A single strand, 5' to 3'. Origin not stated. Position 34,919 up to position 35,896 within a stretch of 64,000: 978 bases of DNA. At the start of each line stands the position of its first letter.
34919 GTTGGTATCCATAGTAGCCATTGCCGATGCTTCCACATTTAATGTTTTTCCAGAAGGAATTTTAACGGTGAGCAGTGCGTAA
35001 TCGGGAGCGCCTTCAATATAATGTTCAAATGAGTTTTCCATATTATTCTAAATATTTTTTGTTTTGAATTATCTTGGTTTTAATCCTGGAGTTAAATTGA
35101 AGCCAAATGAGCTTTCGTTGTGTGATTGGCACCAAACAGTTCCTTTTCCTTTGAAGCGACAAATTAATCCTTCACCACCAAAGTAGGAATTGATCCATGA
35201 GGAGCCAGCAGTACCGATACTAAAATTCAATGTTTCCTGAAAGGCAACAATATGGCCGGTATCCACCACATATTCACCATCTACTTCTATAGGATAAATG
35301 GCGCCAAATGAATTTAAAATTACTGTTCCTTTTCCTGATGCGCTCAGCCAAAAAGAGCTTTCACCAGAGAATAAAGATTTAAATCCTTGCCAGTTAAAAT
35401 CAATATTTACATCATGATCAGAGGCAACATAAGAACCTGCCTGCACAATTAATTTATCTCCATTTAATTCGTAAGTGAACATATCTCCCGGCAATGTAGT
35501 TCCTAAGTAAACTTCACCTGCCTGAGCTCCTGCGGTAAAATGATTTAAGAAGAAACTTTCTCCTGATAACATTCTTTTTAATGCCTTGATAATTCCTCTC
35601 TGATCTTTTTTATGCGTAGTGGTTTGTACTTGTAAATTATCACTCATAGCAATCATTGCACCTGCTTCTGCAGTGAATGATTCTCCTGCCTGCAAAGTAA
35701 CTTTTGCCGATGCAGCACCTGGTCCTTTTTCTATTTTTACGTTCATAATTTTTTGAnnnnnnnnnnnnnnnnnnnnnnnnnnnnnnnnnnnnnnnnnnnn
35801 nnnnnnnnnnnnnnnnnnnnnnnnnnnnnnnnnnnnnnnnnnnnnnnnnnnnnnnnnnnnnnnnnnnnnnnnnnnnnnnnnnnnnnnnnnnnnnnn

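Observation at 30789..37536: Uncharacterised operon: cytoplasmic-domain M48 protease + three tandem AIM24/TIGR00266 paralogs + 1205-aa orphan multi-TM histidine kinase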

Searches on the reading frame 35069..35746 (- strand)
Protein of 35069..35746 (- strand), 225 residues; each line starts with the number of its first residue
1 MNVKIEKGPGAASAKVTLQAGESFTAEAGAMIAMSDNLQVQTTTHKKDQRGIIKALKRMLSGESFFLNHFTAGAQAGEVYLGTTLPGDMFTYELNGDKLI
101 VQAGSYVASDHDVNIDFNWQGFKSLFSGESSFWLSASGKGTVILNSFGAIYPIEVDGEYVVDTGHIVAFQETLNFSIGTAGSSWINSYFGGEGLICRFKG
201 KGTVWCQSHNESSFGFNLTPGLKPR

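Call 3: search_protein_families(library=pfam, proteins=[window:35069-35746:-], max_evalue=0.01)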
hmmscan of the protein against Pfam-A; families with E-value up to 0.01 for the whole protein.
window:35069-35746:- (225 aa): 1 family
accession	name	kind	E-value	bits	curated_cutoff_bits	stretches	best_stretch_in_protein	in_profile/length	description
PF01987.23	AIM24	-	3.8e-67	226.4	25.7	1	10-209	7-205/205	Mitochondrial biogenesis AIM24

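Call 4: search_protein_families(library=ncbifam, proteins=[window:35069-35746:-], max_evalue=0.01)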
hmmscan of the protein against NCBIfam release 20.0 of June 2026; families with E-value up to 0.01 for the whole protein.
window:35069-35746:- (225 aa): 1 family
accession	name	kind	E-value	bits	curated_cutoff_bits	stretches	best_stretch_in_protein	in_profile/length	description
TIGR00266.1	TIGR00266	hypoth_equivalog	1e-57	195.3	96.6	1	1-222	1-218/222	TIGR00266 family protein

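Call 10: find_related_loci(query=window:35069-35746:-, collection=genome_contigs, flank=10000)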
Query window:35069-35746:- (225 aa) in genome_contigs; peptide patterns used: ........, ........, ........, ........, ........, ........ (x = any residue, [..] = any of these).
136 stretches matched a pattern; 78 encode a relative of the query (tblastn E <= 1e-3); 78 distinct loci.
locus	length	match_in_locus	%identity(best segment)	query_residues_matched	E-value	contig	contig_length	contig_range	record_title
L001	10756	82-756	89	1-225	1e-139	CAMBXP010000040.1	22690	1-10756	MAG: Chryseobacterium gleum isolate LE-02apr19-18 genome assembly, contig: LE-02apr19-C2723, whole genome shotgun sequen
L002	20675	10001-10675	89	1-225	3e-138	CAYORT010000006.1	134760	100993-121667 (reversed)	MAG TPA_asm: uncultured Chryseobacterium sp. isolate SRP278252_co3_56 genome assembly, contig: NODE_78_length_134760_cov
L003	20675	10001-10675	88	1-225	8e-138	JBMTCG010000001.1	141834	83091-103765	MAG: Flavobacteriales bacterium isolate LKB_V4_S16_100percent_par_LKB_V4_S16_metabat.46 NODE_9_length_141834_cov_9.02092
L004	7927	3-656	88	8-225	2e-133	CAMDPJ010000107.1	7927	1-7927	MAG: Chryseobacterium gleum isolate TH-11nov19-287 genome assembly, contig: TH-11nov19-C22911, whole genome shotgun sequ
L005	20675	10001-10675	85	1-225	1e-131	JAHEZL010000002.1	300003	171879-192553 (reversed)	MAG: Flavobacteriales bacterium isolate nzgw150 NODE_18_length_300004_cov_8.515088, whole genome shotgun sequence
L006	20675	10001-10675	83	1-225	6e-129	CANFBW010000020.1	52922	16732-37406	MAG: Flavobacteriales bacterium isolate CH-Oct18-48 genome assembly, contig: CH-Oct18-C484, whole genome shotgun sequenc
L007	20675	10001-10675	82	1-225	2e-128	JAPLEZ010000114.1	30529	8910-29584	MAG: Bacteroidetes bacterium isolate LacPavin_0818_WC40_MAG_38_10 LacPavin_0818_WC40_scaffold_235746, whole genome shotg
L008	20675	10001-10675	65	1-225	8e-103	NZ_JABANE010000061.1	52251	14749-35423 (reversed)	Flammeovirga aprica JL-4 strain ATCC 23126 Scaffold61, whole genome shotgun sequence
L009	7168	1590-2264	66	1-225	3e-102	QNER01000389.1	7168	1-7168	MAG: Candidatus Parabeggiatoa sp. nov. 1 isolate B3_G6 B3_Guay6_scaffold_10755, whole genome shotgun sequence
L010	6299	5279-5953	65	1-225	4e-102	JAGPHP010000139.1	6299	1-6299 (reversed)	MAG: Breznakibacter sp. isolate Gw_SlPrim_bin_174 Gw_SlPrim_23427_length_6299_cov_6.382858, whole genome shotgun sequenc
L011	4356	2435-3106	64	1-224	4e-101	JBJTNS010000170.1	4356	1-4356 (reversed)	MAG: Chitinophagaceae bacterium isolate samp_4450_semibin_108 samp_4450_1048983, whole genome shotgun sequence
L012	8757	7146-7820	64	1-225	1e-100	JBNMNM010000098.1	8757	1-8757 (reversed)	MAG: bacterium isolate 3300055726_114 Ga0535650_0014793, whole genome shotgun sequence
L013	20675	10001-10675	64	1-225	2e-100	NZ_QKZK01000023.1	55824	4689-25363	Breznakibacter xylanolyticus strain DSM 6779 LX69DRAFT_scaffold00023.23, whole genome shotgun sequence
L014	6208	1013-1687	64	1-225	1e-100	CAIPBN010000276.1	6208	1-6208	MAG: uncultured Verrucomicrobia bacterium isolate Erken-D9_bin-0968 genome assembly, contig: bin-0968:276/949, whole gen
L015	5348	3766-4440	64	1-225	2e-99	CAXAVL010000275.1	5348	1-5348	MAG TPA_asm: uncultured Cellvibrio sp. isolate ERR599368_metabat2_19 genome assembly, contig: ERZ2772639.4296, whole gen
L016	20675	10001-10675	64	1-225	1e-99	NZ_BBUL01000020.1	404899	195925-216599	Cellvibrio sp. OA-2007, whole genome shotgun sequence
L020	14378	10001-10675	63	1-225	7e-99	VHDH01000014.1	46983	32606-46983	MAG: Verrucomicrobia bacterium isolate K_Offshore_80m_m2_222 K_Offshore_80m_m2_222_Ga0194132_10001496, whole genome shot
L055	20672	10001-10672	62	1-224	2e-93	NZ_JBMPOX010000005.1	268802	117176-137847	Undibacterium sp. Ji50W NODE_5_length_268802_cov_28.908559_5, whole genome shotgun sequence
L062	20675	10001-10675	60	1-225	9e-93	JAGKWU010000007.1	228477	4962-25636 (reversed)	MAG: Cellvibrionaceae bacterium isolate H1_D7_003 H1_D7_003_6, whole genome shotgun sequence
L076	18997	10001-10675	55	1-224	1e-81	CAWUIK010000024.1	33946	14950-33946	MAG: uncultured Flavobacteriales bacterium isolate SRR17458618_binner13_9_1705322970 genome assembly, contig: ERZ2185403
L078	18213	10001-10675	61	1-225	1e-94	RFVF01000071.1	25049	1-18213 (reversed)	MAG: Proteobacteria bacterium isolate WB5_2B_004 contig_100_70, whole genome shotgun sequence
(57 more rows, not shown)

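Call 16: search_protein_families(library=pfam, proteins=[L078:10704-11636:+, L016:10697-11632:+, L055:10696-11754:+, L076:7984-9117:+, L016:8133-9338:+, L020:10684-11604:+, L005:11509-12711:-], max_evalue=0.01)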
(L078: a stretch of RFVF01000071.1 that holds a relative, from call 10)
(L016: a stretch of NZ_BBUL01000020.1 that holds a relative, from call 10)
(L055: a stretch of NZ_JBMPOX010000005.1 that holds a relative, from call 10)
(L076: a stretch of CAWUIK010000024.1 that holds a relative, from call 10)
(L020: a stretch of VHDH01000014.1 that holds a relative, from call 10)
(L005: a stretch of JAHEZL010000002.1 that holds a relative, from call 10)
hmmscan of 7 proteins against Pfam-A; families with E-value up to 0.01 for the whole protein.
L078:10704-11636:+ (310 aa): 2 families
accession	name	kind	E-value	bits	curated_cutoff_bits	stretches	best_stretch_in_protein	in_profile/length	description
PF01987.23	AIM24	-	1.1e-63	215.2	25.7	1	88-285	1-205/205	Mitochondrial biogenesis AIM24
PF14237.11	GYF_2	-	5.1e-12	45.8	25.8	1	4-50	2-48/50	GYF domain 2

L016:10697-11632:+ (311 aa): 1 family
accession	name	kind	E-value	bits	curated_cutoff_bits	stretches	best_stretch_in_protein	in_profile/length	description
PF01987.23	AIM24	-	3.8e-65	219.9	25.7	1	94-292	1-205/205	Mitochondrial biogenesis AIM24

L055:10696-11754:+ (352 aa): 2 families
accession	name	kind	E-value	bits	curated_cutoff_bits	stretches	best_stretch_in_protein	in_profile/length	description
PF01987.23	AIM24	-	4.4e-64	216.4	25.7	1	137-335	1-205/205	Mitochondrial biogenesis AIM24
PF00542.24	Ribosomal_L12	-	8.9e-05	23.2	25.9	1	35-75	27-67/67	Ribosomal protein L7/L12 C-terminal domain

L076:7984-9117:+ (377 aa): 9 families
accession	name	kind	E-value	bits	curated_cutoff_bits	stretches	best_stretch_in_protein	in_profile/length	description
PF07726.17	AAA_3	-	1.7e-63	212.7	27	1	102-232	1-131/131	ATPase family associated with various cellular activities (AAA)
PF17863.7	AAA_lid_2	-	7.2e-24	83.8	22.7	1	297-369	2-74/74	AAA lid domain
PF07728.20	AAA_5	-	2.8e-16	60.2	22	1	102-230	1-139/139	AAA domain (dynein-related subfamily)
PF20030.5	bpMoxR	-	4.3e-12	46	27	1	71-248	2-178/205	MoxR domain in the MoxR-vWA-beta-propeller ternary systems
PF00004.35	AAA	-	3.9e-08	34.3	21.2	1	103-233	1-126/131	ATPase family associated with various cellular activities (AAA)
PF05496.18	RuvB_N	-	4.9e-05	23.6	27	1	102-192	35-113/159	Holliday junction DNA helicase RuvB P-loop domain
PF00158.32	Sigma54_activat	-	5.1e-05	23.5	20.2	1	102-212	24-142/168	Sigma-54 interaction domain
PF00493.29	MCM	-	0.00017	21.3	23.3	1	102-215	59-175/224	MCM P-loop domain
PF01078.27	Mg_chelatase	-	0.00046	20.1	20.3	0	83-124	5-46/207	Magnesium chelatase, subunit ChlI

L016:8133-9338:+ (401 aa): 1 family
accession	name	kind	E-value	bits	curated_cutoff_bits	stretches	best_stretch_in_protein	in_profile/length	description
PF01435.24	Peptidase_M48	-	5.5e-30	105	20.3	1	172-358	7-185/186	Peptidase family M48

L020:10684-11604:+ (306 aa): 2 families
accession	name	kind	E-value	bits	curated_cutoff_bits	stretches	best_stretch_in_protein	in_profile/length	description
PF01987.23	AIM24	-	1.9e-61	207.8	25.7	1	90-287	1-205/205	Mitochondrial biogenesis AIM24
PF14237.11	GYF_2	-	1.8e-10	40.9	25.8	1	6-54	2-50/50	GYF domain 2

L005:11509-12711:- (400 aa): 1 family
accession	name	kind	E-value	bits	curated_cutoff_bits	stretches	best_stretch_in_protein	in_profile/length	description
PF11751.14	PorP_SprF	-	6e-78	262.6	22.3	1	19-292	2-272/273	Type IX secretion system membrane protein PorP/SprF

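Call 17: search_solved_structures(query=window:35069-35746:-, max_evalue=0.01, show_alignments=1)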
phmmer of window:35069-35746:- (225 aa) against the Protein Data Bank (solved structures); distinct sequences matched with E-value up to 0.01: 2.
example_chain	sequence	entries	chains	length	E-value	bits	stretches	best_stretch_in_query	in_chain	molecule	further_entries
1pg6_A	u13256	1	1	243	8.2e-21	77.5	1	14-217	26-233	Hypothetical protein SpyM3_0169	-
1yox_A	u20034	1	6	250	2.5e-20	75.9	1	11-209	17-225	hypothetical protein PA3696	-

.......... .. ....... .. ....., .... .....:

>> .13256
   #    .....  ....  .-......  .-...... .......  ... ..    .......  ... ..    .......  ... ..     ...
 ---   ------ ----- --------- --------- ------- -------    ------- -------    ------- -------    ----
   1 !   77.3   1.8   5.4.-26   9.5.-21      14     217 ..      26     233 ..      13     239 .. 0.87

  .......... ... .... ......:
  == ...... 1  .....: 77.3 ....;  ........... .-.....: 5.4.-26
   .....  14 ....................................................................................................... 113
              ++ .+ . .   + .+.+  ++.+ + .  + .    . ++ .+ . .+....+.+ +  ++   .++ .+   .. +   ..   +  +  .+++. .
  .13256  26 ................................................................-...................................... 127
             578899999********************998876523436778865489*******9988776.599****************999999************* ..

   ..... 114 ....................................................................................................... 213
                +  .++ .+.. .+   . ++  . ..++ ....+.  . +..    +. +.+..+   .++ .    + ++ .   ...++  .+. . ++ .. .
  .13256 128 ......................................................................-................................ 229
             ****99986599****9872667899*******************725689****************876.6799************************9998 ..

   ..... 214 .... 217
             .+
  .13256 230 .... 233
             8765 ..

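Call 18: search_protein_families(library=padloc, proteins=[window:35069-35746:-], max_evalue=0.01)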
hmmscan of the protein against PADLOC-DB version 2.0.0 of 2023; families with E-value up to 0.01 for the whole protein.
window:35069-35746:- (225 aa): 0 families

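Call 73: search_dna_similar(query=window:35069-35746:-, collection=plasmids, mode=protein, max_rows=15)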
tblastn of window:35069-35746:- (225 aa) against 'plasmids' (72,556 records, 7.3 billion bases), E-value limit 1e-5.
Records with a match: 52; places in all: 58; records where one place covers at least 80% of the query: 52.
Best place of each record, by identity: 60-80% 1; <60% 51.
By first word of the organism name: Enterococcus 8; Vibrio 7; Halorussus 6; Halobaculum 6; Pseudomonas 5; Lactococcus 3; Flammeovirga 1; Aureibacter 1; Haloarcula 1; Paenibacillus 1; and 13 more.
By predicted mobility (MOB-suite, as given by PLSDB): non-mobilizable 43; mobilizable 6; conjugative 3.
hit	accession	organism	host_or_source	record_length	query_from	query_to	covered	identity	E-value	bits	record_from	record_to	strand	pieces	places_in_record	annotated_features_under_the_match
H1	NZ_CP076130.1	Flammeovirga kamogawensis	single bacterial isolate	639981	1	225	100%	63.1%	1e-94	309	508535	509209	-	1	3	TIGR00266 family protein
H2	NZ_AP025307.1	Aureibacter tunicatorum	-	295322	1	225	100%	51.6%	2e-81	271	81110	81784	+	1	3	TIGR00266 family protein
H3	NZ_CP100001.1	Halorussus vallis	cell culture,saline soil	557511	1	225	100%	43.0%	2e-48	176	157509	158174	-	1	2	TIGR00266 family protein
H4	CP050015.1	Haloarcula sp. JP-L23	-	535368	1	223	99%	41.1%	1e-38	148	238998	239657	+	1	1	TIGR00266 family protein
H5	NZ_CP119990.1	Halobaculum marinum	cell culture,sediment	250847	1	223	99%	40.0%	2e-42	159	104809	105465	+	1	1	TIGR00266 family protein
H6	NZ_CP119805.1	Halorussus lipolyticus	cell culture,coastal saline-alkali land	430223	1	214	95%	41.5%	4e-43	161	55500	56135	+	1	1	TIGR00266 family protein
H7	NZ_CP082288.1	Halobaculum roseum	cell culture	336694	1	225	100%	39.2%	5e-44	164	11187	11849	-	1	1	TIGR00266 family protein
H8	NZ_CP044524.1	Halorussus halophilus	pure culture,marine solar saltern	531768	1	214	95%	41.0%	3e-43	162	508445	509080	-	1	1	TIGR00266 family protein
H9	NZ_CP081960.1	Halobaculum magnesiiphilum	cell culture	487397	1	225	100%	38.8%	2e-43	162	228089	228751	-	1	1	TIGR00266 family protein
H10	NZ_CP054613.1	Paenibacillus cellulosilyticus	cell culture,soil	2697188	12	221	93%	41.5%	5e-38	147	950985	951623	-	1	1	none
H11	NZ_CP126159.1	Halobaculum halobium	cell culture,sediment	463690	1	225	100%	38.3%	4e-42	159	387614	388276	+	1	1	TIGR00266 family protein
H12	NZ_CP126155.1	Halobaculum lipolyticum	cell culture,sediment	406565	1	222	99%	38.8%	6e-43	160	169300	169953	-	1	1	TIGR00266 family protein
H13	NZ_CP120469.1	Halobaculum limi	cell culture,sediment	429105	1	222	99%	38.8%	1e-39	151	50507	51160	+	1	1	TIGR00266 family protein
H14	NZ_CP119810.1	Halorussus caseinilyticus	cell culture,coastal saline-alkali land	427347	1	214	95%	40.1%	1e-42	160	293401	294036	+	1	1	TIGR00266 family protein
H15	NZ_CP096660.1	Halorussus limi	cell culture,saline soil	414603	1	214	95%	40.1%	1e-42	160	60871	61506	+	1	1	TIGR00266 family protein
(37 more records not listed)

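Call 74: search_dna_similar(query=window:35069-35746:-, collection=phages, mode=protein, max_rows=10)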
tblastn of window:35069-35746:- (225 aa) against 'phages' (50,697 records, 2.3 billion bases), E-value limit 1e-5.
Records with a match: 2; places in all: 2; records where one place covers at least 80% of the query: 2.
Best place of each record, by identity: <60% 2.
By first word of the organism name: Bacteriophage 1; Pseudomonas 1.
By host as written in the record: - 1; Pseudomonas aeruginosa 1.
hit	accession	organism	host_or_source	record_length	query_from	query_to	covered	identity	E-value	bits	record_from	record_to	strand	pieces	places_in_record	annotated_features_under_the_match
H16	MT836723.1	Bacteriophage sp.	human fecal samples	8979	18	220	90%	30.6%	8e-16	81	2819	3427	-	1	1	record has no annotation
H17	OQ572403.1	Pseudomonas phage Y1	Pseudomonas aeruginosa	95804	13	208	87%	31.4%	9e-15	78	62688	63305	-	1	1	record has no annotation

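Call 76: get_annotated_region(hit=H1, flank=5000)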
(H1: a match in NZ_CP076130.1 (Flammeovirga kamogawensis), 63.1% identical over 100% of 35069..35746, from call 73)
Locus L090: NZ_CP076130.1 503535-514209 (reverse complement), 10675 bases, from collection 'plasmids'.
description: Flammeovirga kamogawensis strain YS10 plasmid p1, complete sequence
organism: Flammeovirga kamogawensis (NCBI taxid 373891)
taxonomy: Bacteria; Bacteroidota; Cytophagia; Cytophagales; Flammeovirgaceae; Flammeovirga; Flammeovirga kamogawensis
host: -; source: single bacterial isolate; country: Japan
typing (MOB-suite, as given by PLSDB): non-mobilizable
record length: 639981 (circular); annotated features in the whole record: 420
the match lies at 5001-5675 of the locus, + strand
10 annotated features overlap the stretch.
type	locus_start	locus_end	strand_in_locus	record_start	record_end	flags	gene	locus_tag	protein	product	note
CDS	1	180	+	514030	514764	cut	-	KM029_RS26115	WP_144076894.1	class I SAM-dependent methyltransferase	GO:0032259 - methylation [Evidence IEA]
CDS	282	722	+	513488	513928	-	-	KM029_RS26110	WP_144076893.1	cupin domain-containing protein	-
CDS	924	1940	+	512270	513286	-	-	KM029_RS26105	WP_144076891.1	aldo/keto reductase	-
CDS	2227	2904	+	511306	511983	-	-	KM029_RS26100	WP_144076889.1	DUF2490 domain-containing protein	-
CDS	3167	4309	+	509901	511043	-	-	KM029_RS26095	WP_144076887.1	M48 family metallopeptidase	-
CDS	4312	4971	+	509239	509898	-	-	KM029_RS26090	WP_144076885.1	TIGR00266 family protein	-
CDS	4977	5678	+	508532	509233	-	-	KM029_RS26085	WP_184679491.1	TIGR00266 family protein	-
CDS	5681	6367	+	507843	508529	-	-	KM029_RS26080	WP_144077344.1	TIGR00266 family protein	-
CDS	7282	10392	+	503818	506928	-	-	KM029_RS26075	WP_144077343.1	TonB-dependent receptor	-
CDS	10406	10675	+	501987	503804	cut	-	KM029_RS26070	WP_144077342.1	RagB/SusD family nutrient uptake outer membrane protein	-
